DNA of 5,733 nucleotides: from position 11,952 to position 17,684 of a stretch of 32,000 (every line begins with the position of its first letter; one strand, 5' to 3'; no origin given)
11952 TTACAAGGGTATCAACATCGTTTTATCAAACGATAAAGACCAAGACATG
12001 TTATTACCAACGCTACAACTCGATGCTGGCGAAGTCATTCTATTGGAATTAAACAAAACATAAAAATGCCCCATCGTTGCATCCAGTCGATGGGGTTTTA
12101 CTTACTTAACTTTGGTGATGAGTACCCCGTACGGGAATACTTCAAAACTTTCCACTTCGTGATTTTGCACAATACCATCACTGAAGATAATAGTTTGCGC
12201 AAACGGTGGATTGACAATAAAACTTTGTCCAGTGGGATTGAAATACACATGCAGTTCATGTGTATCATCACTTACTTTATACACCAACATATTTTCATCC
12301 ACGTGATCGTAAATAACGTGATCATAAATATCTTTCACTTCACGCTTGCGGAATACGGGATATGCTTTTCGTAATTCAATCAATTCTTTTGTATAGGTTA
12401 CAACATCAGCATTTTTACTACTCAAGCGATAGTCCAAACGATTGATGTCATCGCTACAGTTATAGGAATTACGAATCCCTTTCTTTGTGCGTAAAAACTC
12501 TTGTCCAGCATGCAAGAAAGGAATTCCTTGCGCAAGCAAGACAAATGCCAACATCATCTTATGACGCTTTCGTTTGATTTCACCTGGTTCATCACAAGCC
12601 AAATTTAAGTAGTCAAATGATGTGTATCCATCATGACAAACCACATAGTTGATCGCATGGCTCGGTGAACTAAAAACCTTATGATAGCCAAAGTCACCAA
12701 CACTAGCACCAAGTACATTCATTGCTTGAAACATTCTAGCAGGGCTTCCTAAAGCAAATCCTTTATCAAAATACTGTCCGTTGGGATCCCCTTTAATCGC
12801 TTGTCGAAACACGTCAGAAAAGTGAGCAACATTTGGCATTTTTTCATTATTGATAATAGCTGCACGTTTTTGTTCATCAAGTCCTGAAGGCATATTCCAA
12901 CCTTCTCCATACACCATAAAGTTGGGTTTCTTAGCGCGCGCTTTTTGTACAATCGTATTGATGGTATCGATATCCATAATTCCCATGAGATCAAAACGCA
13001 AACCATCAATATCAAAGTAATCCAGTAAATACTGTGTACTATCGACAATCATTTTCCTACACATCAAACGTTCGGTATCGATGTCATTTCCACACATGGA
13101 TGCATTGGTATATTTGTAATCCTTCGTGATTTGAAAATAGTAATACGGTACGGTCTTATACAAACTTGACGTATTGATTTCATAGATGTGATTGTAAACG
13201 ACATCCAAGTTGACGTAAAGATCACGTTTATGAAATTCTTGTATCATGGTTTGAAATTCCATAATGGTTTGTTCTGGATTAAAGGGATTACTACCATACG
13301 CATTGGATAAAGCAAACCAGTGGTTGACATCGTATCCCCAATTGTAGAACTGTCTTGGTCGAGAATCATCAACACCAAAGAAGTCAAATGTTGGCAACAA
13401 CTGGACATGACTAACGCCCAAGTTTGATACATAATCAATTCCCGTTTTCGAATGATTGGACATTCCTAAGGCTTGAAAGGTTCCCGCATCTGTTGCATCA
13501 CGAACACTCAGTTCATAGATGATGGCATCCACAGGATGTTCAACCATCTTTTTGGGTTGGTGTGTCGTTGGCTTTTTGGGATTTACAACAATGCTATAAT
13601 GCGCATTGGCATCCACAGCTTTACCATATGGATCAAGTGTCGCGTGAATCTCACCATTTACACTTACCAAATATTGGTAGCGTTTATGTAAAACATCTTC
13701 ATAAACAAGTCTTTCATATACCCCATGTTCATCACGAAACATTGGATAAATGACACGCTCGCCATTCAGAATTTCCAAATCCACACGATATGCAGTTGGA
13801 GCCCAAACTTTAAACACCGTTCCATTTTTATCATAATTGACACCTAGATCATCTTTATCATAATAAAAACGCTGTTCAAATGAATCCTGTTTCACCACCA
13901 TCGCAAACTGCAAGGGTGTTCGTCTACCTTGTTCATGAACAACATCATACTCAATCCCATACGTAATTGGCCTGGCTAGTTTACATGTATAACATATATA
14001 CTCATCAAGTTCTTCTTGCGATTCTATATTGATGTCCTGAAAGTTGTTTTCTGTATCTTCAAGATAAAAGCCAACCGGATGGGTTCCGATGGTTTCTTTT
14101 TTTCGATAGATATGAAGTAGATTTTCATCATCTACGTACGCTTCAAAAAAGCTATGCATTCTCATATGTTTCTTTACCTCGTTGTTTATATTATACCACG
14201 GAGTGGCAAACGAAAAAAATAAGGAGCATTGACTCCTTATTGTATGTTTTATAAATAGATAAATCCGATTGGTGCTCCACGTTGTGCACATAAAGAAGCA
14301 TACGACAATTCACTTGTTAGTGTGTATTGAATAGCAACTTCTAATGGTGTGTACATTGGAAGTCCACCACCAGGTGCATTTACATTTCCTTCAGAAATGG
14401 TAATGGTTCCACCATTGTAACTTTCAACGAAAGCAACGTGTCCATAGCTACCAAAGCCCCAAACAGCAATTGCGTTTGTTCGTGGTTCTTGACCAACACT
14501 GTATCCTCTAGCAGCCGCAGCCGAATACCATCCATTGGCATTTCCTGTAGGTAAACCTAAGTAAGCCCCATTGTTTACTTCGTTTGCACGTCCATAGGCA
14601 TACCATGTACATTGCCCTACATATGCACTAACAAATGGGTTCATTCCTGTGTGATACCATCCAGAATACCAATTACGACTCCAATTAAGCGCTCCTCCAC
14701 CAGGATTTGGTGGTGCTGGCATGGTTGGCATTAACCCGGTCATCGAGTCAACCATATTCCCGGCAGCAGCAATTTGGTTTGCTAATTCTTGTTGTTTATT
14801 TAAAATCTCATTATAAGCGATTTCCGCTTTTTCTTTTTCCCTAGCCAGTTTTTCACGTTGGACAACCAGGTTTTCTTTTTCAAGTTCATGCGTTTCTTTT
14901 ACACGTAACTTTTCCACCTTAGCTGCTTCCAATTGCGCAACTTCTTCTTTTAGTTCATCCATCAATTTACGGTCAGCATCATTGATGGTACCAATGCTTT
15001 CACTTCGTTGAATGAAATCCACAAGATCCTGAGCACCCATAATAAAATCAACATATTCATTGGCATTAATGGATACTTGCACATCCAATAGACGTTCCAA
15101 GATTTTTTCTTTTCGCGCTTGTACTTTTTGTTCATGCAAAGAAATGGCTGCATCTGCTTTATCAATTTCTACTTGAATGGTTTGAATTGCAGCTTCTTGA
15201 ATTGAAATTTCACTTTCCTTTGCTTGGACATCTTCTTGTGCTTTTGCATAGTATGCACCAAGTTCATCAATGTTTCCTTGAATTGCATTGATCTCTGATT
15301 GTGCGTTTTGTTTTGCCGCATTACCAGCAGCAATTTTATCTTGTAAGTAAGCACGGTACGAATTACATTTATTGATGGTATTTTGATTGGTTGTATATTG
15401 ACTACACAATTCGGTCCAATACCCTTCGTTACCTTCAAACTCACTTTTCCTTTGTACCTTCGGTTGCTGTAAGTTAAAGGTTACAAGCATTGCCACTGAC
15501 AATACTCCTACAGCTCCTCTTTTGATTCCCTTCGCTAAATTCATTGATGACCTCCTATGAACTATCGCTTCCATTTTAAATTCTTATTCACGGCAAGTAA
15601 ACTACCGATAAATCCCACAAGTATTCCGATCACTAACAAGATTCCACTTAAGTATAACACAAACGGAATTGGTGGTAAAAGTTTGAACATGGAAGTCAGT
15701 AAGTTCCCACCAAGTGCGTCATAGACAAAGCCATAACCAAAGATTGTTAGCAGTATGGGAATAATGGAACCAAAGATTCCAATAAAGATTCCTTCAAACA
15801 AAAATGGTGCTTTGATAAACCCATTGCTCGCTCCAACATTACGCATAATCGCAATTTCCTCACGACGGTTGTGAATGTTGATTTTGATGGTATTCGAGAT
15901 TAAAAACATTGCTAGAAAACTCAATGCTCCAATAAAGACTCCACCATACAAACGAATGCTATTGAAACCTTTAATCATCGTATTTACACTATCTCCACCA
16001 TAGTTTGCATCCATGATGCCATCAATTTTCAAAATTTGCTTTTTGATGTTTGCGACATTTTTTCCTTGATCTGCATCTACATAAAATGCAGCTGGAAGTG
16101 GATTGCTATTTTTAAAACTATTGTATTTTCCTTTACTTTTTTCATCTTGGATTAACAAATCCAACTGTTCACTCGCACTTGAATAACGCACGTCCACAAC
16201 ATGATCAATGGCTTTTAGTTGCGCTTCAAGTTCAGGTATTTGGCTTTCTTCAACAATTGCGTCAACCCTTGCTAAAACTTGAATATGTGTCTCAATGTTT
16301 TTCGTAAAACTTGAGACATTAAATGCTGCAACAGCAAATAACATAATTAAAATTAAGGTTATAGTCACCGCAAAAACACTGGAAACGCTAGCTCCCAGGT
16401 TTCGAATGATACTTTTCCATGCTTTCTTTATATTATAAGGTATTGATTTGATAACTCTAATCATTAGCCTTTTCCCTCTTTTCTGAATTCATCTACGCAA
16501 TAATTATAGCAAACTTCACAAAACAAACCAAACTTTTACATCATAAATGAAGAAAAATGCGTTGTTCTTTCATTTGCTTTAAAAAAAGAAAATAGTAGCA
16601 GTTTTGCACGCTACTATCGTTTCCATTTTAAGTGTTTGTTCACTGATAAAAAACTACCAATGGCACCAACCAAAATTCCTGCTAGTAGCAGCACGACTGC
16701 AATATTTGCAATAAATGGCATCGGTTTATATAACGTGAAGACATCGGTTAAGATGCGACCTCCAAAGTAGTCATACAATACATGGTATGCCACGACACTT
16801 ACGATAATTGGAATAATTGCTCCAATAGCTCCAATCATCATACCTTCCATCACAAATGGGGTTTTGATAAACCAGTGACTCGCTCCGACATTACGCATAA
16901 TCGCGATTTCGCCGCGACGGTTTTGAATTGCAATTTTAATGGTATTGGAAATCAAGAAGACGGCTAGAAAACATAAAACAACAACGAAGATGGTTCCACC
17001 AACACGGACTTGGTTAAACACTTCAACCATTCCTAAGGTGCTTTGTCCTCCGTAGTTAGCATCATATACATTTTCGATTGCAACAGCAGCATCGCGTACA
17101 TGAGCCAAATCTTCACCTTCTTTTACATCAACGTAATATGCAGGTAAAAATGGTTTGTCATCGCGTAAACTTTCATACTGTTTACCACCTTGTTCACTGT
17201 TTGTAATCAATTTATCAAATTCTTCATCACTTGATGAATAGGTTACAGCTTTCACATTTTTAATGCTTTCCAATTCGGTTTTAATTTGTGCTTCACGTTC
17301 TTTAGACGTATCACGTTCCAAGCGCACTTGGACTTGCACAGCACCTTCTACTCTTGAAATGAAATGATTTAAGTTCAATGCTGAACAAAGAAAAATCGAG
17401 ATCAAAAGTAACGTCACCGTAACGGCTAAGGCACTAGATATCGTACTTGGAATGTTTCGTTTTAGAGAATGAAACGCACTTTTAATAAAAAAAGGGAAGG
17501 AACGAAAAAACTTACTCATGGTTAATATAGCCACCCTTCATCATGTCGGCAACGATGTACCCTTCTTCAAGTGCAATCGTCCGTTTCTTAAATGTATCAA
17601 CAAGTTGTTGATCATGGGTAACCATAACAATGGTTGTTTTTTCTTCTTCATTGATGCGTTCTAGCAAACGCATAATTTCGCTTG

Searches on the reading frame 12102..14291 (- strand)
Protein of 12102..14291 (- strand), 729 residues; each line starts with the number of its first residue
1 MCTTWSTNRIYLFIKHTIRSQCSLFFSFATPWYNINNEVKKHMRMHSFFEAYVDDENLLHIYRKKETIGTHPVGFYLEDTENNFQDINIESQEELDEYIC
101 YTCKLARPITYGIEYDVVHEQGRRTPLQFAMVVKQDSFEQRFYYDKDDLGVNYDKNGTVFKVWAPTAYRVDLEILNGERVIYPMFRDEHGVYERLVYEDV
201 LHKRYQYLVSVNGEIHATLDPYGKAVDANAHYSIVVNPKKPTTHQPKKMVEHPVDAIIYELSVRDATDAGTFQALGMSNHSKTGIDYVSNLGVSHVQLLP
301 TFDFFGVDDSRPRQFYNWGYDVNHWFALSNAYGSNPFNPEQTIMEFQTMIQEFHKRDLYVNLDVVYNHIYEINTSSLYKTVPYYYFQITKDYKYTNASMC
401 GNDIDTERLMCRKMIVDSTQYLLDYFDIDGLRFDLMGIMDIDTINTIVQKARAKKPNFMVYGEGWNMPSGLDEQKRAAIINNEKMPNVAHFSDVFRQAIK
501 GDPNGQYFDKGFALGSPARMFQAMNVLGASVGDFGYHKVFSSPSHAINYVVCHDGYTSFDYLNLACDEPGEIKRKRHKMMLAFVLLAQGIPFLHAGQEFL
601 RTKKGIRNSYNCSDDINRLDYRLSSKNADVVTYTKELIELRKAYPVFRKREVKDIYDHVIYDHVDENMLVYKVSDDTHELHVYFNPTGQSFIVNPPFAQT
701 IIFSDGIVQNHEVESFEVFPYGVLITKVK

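Call 33: search_protein_families(library=pfam, proteins=[window:12102-14291:-])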
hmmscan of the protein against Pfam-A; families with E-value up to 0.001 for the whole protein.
window:12102-14291:- (729 aa): 3 families
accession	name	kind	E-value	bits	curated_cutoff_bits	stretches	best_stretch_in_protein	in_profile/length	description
PF00128.31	Alpha-amylase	-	1.6e-13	51.2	22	2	285-370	25-93/446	Alpha amylase, catalytic domain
PF17999.7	PulA_N1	-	3.5e-12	47.3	27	1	49-133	1-84/85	Pullulanase N1-terminal domain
PF02922.24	CBM_48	-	3.8e-11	43.6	22.4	1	149-223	2-83/83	Carbohydrate-binding module 48 (Isoamylase N-terminal domain)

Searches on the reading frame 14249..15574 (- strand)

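Call 33: search_protein_families(library=pfam, proteins=[window:14249-15574:-])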
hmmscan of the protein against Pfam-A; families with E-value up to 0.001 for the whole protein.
window:14249-15574:- (441 aa): 3 families
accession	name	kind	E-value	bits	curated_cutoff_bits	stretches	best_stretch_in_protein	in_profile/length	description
PF05257.22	CHAP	-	6.4e-19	68.7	26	1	318-397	7-81/81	CHAP domain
PF24568.1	CC_PcsB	-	4.5e-15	55.7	27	1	147-217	4-74/75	Peptidoglycan hydrolase PcsB, coiled-coil domain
PF08614.16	ATG16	-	0.00078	20.1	33.7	1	49-155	72-178/200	Autophagy protein 16 (ATG16)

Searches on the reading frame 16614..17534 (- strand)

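Call 33: search_protein_families(library=pfam, proteins=[window:16614-17534:-])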
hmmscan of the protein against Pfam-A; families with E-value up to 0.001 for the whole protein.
window:16614-17534:- (306 aa): 2 families
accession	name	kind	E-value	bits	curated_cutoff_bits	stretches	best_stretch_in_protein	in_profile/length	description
PF18075.7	FtsX_ECD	-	5.1e-13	49.9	23.5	1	66-157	1-94/96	FtsX extracellular domain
PF02687.27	FtsX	-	8.4e-13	48.9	25.5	1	182-300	2-114/120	FtsX-like permease C-terminal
